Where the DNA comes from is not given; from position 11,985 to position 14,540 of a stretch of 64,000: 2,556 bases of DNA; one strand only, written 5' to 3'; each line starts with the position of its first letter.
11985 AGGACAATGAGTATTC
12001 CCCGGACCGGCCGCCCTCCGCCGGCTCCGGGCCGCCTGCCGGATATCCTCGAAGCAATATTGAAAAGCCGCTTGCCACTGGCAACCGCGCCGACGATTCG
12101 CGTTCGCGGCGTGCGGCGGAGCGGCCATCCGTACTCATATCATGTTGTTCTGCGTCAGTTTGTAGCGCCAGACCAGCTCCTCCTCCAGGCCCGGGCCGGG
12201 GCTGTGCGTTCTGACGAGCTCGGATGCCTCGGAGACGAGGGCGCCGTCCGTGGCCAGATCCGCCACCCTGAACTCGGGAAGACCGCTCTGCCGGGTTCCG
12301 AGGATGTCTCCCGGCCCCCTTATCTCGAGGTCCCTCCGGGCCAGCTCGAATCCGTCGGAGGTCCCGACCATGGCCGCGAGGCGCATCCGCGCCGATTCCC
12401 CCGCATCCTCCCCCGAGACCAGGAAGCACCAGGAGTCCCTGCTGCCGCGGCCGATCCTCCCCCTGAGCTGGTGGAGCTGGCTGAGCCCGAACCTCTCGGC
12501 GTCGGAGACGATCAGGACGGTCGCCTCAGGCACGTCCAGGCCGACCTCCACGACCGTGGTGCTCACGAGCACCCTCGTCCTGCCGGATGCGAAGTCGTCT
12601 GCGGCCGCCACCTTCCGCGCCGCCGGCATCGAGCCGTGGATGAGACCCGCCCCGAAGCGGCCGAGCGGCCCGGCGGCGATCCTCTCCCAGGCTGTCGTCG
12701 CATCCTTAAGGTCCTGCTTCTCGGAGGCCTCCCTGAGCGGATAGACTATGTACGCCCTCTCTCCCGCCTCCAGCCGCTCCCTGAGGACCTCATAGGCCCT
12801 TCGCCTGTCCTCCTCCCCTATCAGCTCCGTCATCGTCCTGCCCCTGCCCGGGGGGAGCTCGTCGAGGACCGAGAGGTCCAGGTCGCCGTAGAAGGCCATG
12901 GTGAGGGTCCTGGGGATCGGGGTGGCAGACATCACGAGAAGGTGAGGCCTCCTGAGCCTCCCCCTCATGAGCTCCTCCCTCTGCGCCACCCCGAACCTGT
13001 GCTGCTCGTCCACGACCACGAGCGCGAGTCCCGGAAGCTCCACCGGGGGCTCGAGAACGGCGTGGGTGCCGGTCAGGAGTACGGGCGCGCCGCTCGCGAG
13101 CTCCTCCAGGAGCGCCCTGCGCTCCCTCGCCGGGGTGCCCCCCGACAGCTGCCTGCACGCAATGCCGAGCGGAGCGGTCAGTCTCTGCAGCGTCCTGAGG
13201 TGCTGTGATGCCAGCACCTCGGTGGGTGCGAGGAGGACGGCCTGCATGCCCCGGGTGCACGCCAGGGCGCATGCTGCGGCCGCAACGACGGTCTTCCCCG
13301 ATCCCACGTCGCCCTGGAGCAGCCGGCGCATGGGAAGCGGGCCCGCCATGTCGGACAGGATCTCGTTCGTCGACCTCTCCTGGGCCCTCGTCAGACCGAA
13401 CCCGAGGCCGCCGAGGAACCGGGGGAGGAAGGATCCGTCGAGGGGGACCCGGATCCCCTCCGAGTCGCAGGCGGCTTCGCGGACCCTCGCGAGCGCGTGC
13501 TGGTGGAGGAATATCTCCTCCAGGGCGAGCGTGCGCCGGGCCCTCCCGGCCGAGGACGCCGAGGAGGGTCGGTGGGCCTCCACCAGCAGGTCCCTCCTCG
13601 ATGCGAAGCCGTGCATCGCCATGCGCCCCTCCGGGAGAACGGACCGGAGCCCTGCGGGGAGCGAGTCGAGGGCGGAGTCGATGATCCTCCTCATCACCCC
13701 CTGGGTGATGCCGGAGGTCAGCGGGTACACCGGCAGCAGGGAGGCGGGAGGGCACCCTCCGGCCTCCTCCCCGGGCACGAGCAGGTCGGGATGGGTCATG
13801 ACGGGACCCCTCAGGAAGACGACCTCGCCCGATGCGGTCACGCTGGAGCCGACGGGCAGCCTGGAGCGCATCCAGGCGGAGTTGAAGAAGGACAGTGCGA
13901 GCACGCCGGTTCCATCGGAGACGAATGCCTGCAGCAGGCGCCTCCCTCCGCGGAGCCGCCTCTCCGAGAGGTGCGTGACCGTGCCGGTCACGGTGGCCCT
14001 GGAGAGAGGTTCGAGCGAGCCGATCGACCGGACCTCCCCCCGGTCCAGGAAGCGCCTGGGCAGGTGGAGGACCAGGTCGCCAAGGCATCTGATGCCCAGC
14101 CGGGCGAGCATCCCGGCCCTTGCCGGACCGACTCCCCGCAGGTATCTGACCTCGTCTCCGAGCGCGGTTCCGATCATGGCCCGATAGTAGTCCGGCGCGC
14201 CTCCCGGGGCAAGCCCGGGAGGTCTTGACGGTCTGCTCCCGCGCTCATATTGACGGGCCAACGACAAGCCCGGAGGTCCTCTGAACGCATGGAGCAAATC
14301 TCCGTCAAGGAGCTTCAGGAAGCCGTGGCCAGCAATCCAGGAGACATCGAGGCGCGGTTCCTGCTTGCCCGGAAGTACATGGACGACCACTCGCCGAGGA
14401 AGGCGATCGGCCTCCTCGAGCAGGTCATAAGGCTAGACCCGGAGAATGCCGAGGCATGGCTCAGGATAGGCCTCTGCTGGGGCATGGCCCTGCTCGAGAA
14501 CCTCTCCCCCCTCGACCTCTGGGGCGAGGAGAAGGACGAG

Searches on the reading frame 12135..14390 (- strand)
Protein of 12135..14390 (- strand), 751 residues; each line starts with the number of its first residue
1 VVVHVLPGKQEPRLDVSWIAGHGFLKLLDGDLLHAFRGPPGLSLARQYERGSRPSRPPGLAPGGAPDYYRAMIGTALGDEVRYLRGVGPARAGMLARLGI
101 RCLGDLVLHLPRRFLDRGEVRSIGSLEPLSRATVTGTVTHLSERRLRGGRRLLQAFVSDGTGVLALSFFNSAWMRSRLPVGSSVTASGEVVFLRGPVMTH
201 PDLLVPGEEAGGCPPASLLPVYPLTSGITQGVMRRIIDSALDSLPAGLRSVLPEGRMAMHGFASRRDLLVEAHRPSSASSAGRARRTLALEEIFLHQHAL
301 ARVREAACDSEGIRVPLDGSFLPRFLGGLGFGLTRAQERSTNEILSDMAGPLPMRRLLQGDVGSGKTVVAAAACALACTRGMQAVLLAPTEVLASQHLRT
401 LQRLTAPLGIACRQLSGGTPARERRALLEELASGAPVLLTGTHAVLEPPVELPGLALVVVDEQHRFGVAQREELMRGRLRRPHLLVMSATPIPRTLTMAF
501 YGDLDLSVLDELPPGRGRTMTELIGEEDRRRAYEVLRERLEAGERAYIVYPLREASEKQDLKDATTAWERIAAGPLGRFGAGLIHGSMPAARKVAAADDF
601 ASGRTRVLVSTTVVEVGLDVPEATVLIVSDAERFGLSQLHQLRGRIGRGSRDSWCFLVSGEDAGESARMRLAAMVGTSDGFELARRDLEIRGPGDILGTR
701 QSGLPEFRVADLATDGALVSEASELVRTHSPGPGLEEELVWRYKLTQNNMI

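Call 69: search_protein_families(library=pfam, proteins=[window:12135-14390:-], max_evalue=0.0001)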
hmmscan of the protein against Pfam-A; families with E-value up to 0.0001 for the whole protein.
window:12135-14390:- (751 aa): 7 families
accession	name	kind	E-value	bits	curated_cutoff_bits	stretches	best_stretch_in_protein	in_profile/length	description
PF17191.10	RecG_wedge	-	8.8e-25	87.6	23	1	80-241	1-159/162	RecG wedge domain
PF00270.35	DEAD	-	2.8e-21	76.4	26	1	334-496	1-164/167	DEAD/DEAH box helicase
PF00271.37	Helicase_C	-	2.9e-19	69.8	23.5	1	538-648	8-108/110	Helicase conserved C-terminal domain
PF19833.4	RecG_dom3_C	-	1.3e-10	41.6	26.8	1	677-726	1-55/87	ATP-dependent DNA helicase RecG, domain 3, C-terminal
PF04851.21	ResIII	-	3e-07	30.9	22.5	1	335-491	6-162/164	Type III restriction enzyme, res subunit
PF01336.31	tRNA_anti-codon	-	6.7e-06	26.4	27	1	133-194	2-61/75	OB-fold nucleic acid binding domain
PF13604.12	AAA_30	-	7.6e-05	23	27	0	355-476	20-110/191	AAA domain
